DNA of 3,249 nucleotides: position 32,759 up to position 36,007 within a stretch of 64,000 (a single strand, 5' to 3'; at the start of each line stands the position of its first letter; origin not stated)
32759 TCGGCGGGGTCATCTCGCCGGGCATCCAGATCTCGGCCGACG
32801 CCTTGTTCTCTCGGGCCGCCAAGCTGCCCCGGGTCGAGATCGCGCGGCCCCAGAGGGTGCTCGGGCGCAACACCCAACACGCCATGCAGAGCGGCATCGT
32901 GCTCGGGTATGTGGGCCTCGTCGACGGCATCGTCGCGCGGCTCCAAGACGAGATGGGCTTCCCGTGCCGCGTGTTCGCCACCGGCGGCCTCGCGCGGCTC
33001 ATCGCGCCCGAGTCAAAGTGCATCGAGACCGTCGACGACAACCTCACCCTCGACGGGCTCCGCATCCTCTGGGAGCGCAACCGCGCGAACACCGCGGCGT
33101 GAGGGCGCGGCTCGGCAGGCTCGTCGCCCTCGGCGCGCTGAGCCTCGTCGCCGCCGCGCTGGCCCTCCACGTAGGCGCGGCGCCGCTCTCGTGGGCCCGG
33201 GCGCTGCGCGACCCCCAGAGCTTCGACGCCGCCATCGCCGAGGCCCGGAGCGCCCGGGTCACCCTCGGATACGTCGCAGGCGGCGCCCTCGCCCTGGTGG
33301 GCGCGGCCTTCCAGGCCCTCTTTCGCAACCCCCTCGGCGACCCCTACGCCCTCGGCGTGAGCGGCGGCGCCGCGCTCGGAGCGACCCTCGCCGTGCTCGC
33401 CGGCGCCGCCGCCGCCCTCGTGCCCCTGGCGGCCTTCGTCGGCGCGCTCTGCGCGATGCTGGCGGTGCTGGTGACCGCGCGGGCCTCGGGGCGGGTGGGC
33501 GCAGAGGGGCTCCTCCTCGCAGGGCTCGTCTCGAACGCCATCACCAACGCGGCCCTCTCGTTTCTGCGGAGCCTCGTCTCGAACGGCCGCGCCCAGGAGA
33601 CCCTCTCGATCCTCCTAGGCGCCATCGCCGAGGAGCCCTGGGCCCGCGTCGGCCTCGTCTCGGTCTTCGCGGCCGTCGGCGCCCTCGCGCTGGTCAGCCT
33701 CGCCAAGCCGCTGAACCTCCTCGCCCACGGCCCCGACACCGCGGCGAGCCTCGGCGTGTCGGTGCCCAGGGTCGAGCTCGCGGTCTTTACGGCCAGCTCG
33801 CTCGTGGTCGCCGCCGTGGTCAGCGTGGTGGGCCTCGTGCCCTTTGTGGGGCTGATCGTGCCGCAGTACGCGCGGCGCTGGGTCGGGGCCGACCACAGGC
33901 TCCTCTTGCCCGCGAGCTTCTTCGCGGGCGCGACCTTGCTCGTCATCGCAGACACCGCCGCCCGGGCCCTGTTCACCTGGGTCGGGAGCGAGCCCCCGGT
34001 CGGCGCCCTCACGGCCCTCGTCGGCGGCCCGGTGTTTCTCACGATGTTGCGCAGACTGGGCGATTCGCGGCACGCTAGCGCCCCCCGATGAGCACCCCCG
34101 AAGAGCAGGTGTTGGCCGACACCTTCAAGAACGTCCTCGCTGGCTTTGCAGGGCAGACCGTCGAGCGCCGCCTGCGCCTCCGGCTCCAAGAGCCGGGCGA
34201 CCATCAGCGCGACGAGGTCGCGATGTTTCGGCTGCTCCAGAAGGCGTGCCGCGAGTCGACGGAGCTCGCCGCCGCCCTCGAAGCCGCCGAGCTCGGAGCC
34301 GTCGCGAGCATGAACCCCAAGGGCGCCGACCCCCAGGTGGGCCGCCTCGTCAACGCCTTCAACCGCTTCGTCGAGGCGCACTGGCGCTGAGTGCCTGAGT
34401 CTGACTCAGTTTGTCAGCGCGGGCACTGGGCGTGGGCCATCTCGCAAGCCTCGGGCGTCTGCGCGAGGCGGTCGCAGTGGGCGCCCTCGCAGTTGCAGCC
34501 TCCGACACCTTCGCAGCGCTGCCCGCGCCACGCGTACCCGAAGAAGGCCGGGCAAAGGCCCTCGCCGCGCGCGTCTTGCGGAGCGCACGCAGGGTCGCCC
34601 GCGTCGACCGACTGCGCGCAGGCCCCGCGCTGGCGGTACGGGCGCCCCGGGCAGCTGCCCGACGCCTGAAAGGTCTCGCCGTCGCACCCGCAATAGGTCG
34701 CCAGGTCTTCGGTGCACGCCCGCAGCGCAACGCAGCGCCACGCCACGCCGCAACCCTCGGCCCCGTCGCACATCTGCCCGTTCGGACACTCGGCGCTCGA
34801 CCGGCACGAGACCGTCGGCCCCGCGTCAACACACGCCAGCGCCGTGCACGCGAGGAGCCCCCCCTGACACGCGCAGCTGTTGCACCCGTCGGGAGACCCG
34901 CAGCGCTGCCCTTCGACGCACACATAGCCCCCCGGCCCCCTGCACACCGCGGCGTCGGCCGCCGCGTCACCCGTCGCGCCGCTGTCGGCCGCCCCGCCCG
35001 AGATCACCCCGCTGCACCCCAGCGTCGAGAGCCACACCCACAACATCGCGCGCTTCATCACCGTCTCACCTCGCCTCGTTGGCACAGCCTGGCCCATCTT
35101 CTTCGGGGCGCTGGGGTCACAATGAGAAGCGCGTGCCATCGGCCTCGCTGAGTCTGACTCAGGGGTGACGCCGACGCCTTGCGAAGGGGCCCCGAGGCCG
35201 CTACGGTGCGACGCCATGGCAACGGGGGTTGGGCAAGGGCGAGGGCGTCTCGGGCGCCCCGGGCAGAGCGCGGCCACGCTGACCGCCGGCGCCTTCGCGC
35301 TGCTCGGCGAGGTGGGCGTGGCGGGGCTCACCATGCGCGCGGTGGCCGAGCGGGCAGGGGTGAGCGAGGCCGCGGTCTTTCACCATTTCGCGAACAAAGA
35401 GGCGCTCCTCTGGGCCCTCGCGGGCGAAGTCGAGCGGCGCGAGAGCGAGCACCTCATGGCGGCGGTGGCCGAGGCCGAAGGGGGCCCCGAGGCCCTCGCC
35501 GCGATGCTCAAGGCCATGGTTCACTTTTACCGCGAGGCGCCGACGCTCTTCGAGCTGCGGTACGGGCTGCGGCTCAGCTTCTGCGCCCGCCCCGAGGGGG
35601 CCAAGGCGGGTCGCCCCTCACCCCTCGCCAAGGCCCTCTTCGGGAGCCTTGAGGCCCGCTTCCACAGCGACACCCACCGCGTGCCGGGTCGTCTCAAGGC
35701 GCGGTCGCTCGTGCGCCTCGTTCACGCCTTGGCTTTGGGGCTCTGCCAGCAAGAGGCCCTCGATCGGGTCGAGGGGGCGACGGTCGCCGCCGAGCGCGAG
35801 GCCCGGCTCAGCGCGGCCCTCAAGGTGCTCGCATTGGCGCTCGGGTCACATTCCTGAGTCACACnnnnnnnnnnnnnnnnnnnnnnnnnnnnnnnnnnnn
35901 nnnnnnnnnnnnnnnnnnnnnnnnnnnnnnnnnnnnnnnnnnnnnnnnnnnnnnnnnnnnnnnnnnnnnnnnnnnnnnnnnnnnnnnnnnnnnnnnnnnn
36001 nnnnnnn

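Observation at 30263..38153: Dispersed 15-20-bp palindromic element (core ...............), six copies within 8 kb centred on a TetR regulator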

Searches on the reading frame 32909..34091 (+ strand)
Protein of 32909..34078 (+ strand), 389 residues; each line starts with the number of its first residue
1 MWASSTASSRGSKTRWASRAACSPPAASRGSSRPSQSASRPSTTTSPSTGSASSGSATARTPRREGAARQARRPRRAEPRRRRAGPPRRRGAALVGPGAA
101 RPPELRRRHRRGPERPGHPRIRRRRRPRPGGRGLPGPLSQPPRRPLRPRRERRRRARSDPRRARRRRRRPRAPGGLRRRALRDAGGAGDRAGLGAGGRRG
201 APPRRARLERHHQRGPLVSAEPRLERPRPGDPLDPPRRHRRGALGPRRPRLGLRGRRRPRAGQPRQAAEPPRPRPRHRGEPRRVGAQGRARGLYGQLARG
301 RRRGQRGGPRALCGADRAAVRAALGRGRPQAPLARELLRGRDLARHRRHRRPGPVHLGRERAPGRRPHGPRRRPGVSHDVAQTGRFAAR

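Call 8: search_protein_families(library=pfam, proteins=[window:32909-34078:+], max_evalue=0.01)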
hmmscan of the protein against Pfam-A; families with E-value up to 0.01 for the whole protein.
window:32909-34078:+ (389 aa): 0 families

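Call 50: search_protein_families(library=ncbifam, proteins=[window:33099-34091:+], max_evalue=0.001)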
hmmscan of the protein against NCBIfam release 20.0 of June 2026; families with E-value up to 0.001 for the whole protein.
window:33099-34091:+ (330 aa): 16 families
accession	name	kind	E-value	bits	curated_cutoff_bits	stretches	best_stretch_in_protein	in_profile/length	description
NF007081.0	PRK09535.1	equivalog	3.5e-55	187.8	461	1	39-319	84-360/366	vitamin B12 ABC transporter permease BtuC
TIGR03869.1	F420-0_ABCperm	hypoth_equivalog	1.2e-53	182.5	437.35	1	40-319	43-320/325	putative F420-0 ABC transporter permease subunit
NF007866.0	PRK10577.1-2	equivalog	7.5e-45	153.4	554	1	9-324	17-335/666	Fe(3+)-hydroxamate ABC transporter permease FhuB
NF003001.0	PRK03784.1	equivalog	9.5e-43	146.6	334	1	7-320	18-328/332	vitamin B12 ABC transporter permease BtuC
NF008407.0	PRK11228.1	equivalog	8.6e-42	143.2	396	1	38-319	46-328/330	iron-dicitrate ABC transporter permease FecC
NF007299.0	PRK09777.1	equivalog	3.4e-38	131.7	406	1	14-319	12-316/318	Fe(3+) dicitrate ABC transporter permease subunit FecD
NF007871.0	PRK10577.2-2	equivalog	6.1e-38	130.8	899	1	10-320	363-676/679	Fe(3+)-hydroxamate ABC transporter permease FhuB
NF007867.0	PRK10577.1-3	subfamily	8.3e-35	120.3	849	1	39-320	426-705/710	Fe(3+)-hydroxamate ABC transporter permease FhuB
NF007872.0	PRK10577.2-3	equivalog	1.7e-34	119.2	727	1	3-320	352-669/676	Fe(3+)-hydroxamate ABC transporter permease FhuB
NF007760.0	PRK10441.1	equivalog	1.7e-32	112.9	428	1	11-320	16-329/335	Fe(3+)-siderophore ABC transporter permease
NF007759.0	PRK10440.1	equivalog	1.9e-29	102.9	422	1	13-317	17-322/330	iron-enterobactin ABC transporter permease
NF007868.0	PRK10577.1-5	equivalog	1.8e-28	99.4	943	1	30-325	39-336/666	Fe(3+)-hydroxamate ABC transporter permease FhuB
NF007870.0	PRK10577.2-1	equivalog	8.8e-28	97.3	1355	2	140-324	152-334/678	Fe(3+)-hydroxamate ABC transporter permease FhuB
NF007873.0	PRK10577.2-4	equivalog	5.4e-26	91.5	1012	1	49-317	374-640/646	Fe(3+)-hydroxamate ABC transporter permease FhuB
NF007869.0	PRK10577.1-6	equivalog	1.3e-22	80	954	2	172-317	548-691/703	Fe(3+)-hydroxamate ABC transporter permease FhuB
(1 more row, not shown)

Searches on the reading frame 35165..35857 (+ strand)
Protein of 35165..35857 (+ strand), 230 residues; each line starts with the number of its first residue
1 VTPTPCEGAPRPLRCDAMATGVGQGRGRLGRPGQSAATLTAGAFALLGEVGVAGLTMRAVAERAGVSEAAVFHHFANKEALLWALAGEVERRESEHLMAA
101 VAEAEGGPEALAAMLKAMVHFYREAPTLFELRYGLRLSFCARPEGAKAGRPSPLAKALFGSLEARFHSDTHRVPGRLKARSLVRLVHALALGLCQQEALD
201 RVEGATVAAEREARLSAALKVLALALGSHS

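Call 8: search_protein_families(library=pfam, proteins=[window:35165-35857:+], max_evalue=0.01)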
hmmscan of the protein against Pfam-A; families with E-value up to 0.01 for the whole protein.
window:35165-35857:+ (230 aa): 1 family
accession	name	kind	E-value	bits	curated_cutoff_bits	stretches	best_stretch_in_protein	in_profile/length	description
PF00440.29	TetR_N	-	3.1e-15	56.1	24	1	40-84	2-46/47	Bacterial regulatory proteins, tetR family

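Call 18: find_homologous_proteins(query=window:35216-35857:+, max_evalue=0.00001)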
Query window:35216-35857:+ (213 aa): 28 proteins with E <= 0.00001 among 8000 candidates.
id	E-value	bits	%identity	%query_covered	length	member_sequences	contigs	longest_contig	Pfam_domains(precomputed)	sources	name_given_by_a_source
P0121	9.3e-124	429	99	100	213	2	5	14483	PF00440.30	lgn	-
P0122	1.3e-9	56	44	52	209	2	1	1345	PF00440.30,PF13305.12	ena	-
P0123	1.4e-8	53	44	45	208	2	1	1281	PF00440.30,PF13305.12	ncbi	-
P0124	1.6e-8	53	55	20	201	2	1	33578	PF00440.30,PF13305.12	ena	-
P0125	1.7e-8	53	55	20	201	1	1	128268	PF00440.30,PF13305.12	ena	-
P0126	3.8e-8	51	47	46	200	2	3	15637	PF00440.30,PF13305.12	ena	-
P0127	3.9e-8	51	45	46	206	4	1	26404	PF00440.30,PF13305.12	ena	-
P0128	4.2e-8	51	41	40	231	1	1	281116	PF00440.30,PF13305.12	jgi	jgi:AcrR family transcriptional regulator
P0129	8.4e-8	50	39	52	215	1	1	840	PF00440.30,PF13305.12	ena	-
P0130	9.3e-8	50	46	46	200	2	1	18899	PF00440.30,PF13305.12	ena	-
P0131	1.2e-7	50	44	51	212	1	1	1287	PF00440.30,PF13305.12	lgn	-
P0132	1.3e-7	50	34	53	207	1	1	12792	PF00440.30,PF13305.12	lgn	-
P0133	2.1e-7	49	44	40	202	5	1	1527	PF00440.30,PF13305.12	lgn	-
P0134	2.1e-7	49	40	52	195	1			PF00440.30,PF13305.12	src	-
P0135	3.4e-7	48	44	48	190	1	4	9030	PF00440.30,PF13305.12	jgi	jgi:AcrR family transcriptional regulator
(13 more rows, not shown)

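Call 25: search_solved_structures(query=window:35216-35857:+, max_evalue=0.01, show_alignments=2)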
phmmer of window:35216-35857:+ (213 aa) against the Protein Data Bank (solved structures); distinct sequences matched with E-value up to 0.01: 106 (the best 60 are shown).
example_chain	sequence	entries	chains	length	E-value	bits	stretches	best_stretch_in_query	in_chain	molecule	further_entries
5mru_A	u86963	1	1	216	5.1e-09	39.6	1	21-87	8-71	Tetracycline Repressor, class A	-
3fk6_A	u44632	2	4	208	2.2e-08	37.5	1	25-87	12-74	Tetracycline repressor protein class B from transposon Tn10, Tetracycline repressor protei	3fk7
2xgc_B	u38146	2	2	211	2.8e-08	37.1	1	24-87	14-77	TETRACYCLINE REPRESSOR PROTEIN CLASS B FROM TRANSPOSON TN10, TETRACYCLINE REPRESSOR PROTEI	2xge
2xge_A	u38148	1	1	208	3.2e-08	37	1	25-87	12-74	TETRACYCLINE REPRESSOR PROTEIN CLASS B FROM TRANSPOSON TN10, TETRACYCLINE REPRESSOR PROTEI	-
2xgd_A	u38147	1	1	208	3.2e-08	36.9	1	25-87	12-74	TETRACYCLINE REPRESSOR PROTEIN CLASS B FROM TRANSPOSON TN10, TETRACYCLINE REPRESSOR PROTEI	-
2xgc_A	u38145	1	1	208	3.2e-08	36.9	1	25-87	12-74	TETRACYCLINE REPRESSOR PROTEIN CLASS B FROM TRANSPOSON TN10, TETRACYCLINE REPRESSOR PROTEI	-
1a6i_A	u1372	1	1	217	3.4e-08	36.9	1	25-87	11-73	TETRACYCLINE REPRESSOR PROTEIN CLASS D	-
9dt4_A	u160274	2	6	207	4.8e-08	36.4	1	25-88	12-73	Sulfonylurea repressor CsR (L4.2-20)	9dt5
5fkk_A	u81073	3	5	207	1.1e-07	35.3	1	24-89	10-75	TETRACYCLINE REPRESSOR, CLASS D | Tetracycline repressor protein class D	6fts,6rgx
2xrl_A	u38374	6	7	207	1.1e-07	35.2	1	24-87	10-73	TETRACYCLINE REPRESSOR PROTEIN CLASS D | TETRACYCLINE REPRESSOR, CLASS D | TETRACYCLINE REPRESSOR, CLASS D, T103A MUTANT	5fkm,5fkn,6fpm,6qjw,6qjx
4b1r_A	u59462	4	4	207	1.5e-07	34.7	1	24-87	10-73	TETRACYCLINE REPRESSOR PROTEIN CLASS D | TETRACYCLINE REPRESSOR, CLASS D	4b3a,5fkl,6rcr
2tct_A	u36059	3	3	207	1.9e-07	34.4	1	24-87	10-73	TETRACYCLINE REPRESSOR | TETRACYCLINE REPRESSOR PROTEIN CLASS D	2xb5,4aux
1bjz_A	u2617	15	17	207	1.9e-07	34.4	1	24-87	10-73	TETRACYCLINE REPRESSOR | Tetracycline repressor protein class D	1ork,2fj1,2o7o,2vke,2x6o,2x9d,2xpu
5fko_A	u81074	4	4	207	2e-07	34.4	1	24-87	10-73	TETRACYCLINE REPRESSOR, CLASS D, E147A MUTANT | Tetracycline repressor protein class D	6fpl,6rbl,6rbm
1qpi_A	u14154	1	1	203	2e-07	34.3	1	25-87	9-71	PROTEIN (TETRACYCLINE REPRESSOR)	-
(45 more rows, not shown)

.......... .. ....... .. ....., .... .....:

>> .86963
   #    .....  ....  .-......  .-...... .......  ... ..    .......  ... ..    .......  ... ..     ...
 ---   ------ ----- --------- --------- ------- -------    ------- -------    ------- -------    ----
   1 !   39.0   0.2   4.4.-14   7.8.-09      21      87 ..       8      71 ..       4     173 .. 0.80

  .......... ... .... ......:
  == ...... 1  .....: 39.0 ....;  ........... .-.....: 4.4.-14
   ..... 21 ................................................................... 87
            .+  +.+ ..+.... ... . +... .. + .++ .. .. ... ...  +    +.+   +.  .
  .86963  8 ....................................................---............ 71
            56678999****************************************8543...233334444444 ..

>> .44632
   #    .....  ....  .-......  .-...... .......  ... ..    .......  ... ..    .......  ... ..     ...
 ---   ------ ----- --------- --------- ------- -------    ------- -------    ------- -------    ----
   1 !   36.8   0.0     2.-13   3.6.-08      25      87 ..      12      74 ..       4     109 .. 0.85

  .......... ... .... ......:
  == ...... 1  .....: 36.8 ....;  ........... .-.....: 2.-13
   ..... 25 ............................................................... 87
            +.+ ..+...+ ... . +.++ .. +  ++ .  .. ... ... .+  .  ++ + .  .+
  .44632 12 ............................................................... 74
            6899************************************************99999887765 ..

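Call 50: search_protein_families(library=ncbifam, proteins=[window:35216-35857:+], max_evalue=0.001)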
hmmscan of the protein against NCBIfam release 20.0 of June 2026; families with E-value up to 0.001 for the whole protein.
window:35216-35857:+ (213 aa): 13 families
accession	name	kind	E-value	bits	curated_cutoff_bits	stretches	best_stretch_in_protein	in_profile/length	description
NF010319.1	PRK13756.1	equivalog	2.2e-11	44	265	1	23-127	8-104/199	tetracycline resistance transcriptional repressor TetR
TIGR03384.1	betaine_BetI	equivalog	5.4e-10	39.3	201.3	1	21-101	12-92/189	choline-binding transcriptional repressor BetI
NF041196.1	ScbR_bind_reg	equivalog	2e-08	34.6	150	1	22-123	11-109/191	ScbR family autoregulator-binding transcription factor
NF050111.1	TransRegSACE7040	equivalog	2.2e-08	34.2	250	1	22-112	6-96/186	SACE_7040 family transcriptional regulator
NF001978.0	PRK00767.1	equivalog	1.6e-07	31.3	118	1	24-97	16-90/197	transcriptional regulator BetI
TIGR03968.1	mycofact_TetR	equivalog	1.9e-06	27.6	224.9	1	14-106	6-94/190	mycofactocin system transcriptional regulator MftR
NF051852.1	efflux_TF_MtrR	exception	6.7e-06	26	280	1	26-90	19-83/205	multidrug efflux system transcriptional repressor MtrR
NF007015.0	PRK09480.1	equivalog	4e-05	23.3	120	1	36-111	29-104/197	nucleoid occlusion factor SlmA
NF011584.0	PRK15008.1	equivalog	8.5e-05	22.5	230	1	21-68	23-69/212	HTH-type transcriptional regulator RutR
TIGR03613.1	RutR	equivalog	0.00012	22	368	1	19-110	11-100/202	pyrimidine utilization regulatory protein R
NF033703.1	transcr_KstR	equivalog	0.00015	21.4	280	1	28-113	18-103/185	cholesterol catabolism transcriptional regulator KstR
NF037937.1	septum_RefZ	equivalog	0.00035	20.5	180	1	25-106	7-90/195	forespore capture DNA-binding protein RefZ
NF007430.0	PRK09975.1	equivalog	0.00071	18.8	274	0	22-65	16-59/220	acrEF/envCD operon transcriptional regulator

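Call 51: predict_structure(alignment_id=A1)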
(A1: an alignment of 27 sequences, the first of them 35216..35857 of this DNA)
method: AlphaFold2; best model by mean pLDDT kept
length: 213 residues; sequences in the alignment: 27
mean_pLDDT: 78.8   pTM: 0.75
mean pLDDT of the five models: 78.8, 78.8, 78.2, 77.2, 71.4
residues with pLDDT >= 90: 58; 70-90: 105; 50-70: 22; < 50: 28
segments of 3 or more residues with pLDDT < 50: 1-16, 121-123, 127-133
pLDDT, mean of each block of 10 residues (from residue 1): 41 55 92 91 93 89 88 90 90 92 91 76 48 61 80 66 86 88 76 88 83 45
secondary structure, 60 per line:
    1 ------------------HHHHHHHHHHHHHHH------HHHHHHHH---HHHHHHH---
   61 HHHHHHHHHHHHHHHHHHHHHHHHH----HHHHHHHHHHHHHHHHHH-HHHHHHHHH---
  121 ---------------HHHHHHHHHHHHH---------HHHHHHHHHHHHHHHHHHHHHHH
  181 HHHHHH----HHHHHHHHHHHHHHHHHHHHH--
elements in order: H19-33 H40-47 H51-57 H61-85 H90-107 H109-117 H136-148 H158-186 H191-211

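Call 53: fold_search(model_id=the predicted structure, library=pdb)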
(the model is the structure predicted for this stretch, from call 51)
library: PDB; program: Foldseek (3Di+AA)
matches with E <= 10: 927; with E <= 0.001: 199
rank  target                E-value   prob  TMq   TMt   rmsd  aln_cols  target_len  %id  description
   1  6rxb_A                2.5e-05  1.00  0.68  0.79   3.3       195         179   20  Crystal structure of TetR-Q116A from Acinetobacter baumannii AYE in complex with minocycline (released 2020-07-15)
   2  3cjd_B                3.5e-05  1.00  0.58  0.66   4.8       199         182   24  Crystal structure of putative TetR transcriptional regulator (YP_510936.1) from Jannaschia sp. CCS1 at 1.79 A resoluti (released 2008-04-01)
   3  3cjd_A                3.5e-05  1.00  0.58  0.66   4.7       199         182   24  Crystal structure of putative TetR transcriptional regulator (YP_510936.1) from Jannaschia sp. CCS1 at 1.79 A resoluti (released 2008-04-01)
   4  6o6o_B                4.8e-05  1.00  0.55  0.63   5.7       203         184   17  Structure of the regulator FasR from Mycobacterium tuberculosis (released 2020-03-11)
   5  5wm9_A                6.4e-05  1.00  0.61  0.65   4.3       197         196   21  Crystal Structure of TetR family regulator Rv0078 from Mycobacterium tuberculosis (released 2018-07-04)
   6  5fko                  6.7e-05  1.00  0.61  0.65   5.0       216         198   18  TetR(D) E147A mutant in complex with anhydrotetracycline and magnesium (released 2016-04-06)
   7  6hs0_B                7.4e-05  1.00  0.60  0.63   4.5       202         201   19  EthR2 in complex with compound 5 (BDM71847) (released 2019-02-27)
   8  2gen                  8.1e-05  1.00  0.48  0.53   7.4       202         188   19  Structural Genomics, the crystal structure of a probable transcriptional regulator from Pseudomonas aeruginosa PAO1 (released 2006-04-18)
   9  5fkn_A                8.5e-05  1.00  0.62  0.67   4.7       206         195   18  TetR(D) T103A mutant in complex with anhydrotetracycline and magnesium, P4(3)2(1)2 (released 2016-04-06)
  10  6rgx_A                8.5e-05  1.00  0.58  0.59   5.3       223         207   17  TETR(D) N82A MUTANT IN COMPLEX WITH DOXYCYCLINE AND MAGNESIUM (released 2019-08-21)
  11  4b1r                  8.9e-05  1.00  0.62  0.65   5.0       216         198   18  Tetracycline repressor class D mutant H100A in complex with iso-7- Chlortetracycline (released 2013-07-24)
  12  6srn                  9.3e-05  1.00  0.57  0.64   4.7       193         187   22  Structural basis for control of antibiotic production by bacterial hormones (released 2020-09-30)
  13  6rbl                  9.3e-05  1.00  0.61  0.63   5.2       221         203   17  TETR(D) E147A MUTANT IN COMPLEX WITH DOXYCYCLINE AND MAGNESIUM (released 2019-08-21)
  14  5d1r_A                9.8e-05  1.00  0.66  0.63   5.2       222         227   17  Crystal structure of Mycobacterium tuberculosis Rv1816 transcriptional regulator. (released 2015-09-30)
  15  3fk6_A                9.8e-05  1.00  0.57  0.61   5.4       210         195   20  Crystal structure of TetR triple mutant (H64K, S135L, S138I) (released 2009-10-27)
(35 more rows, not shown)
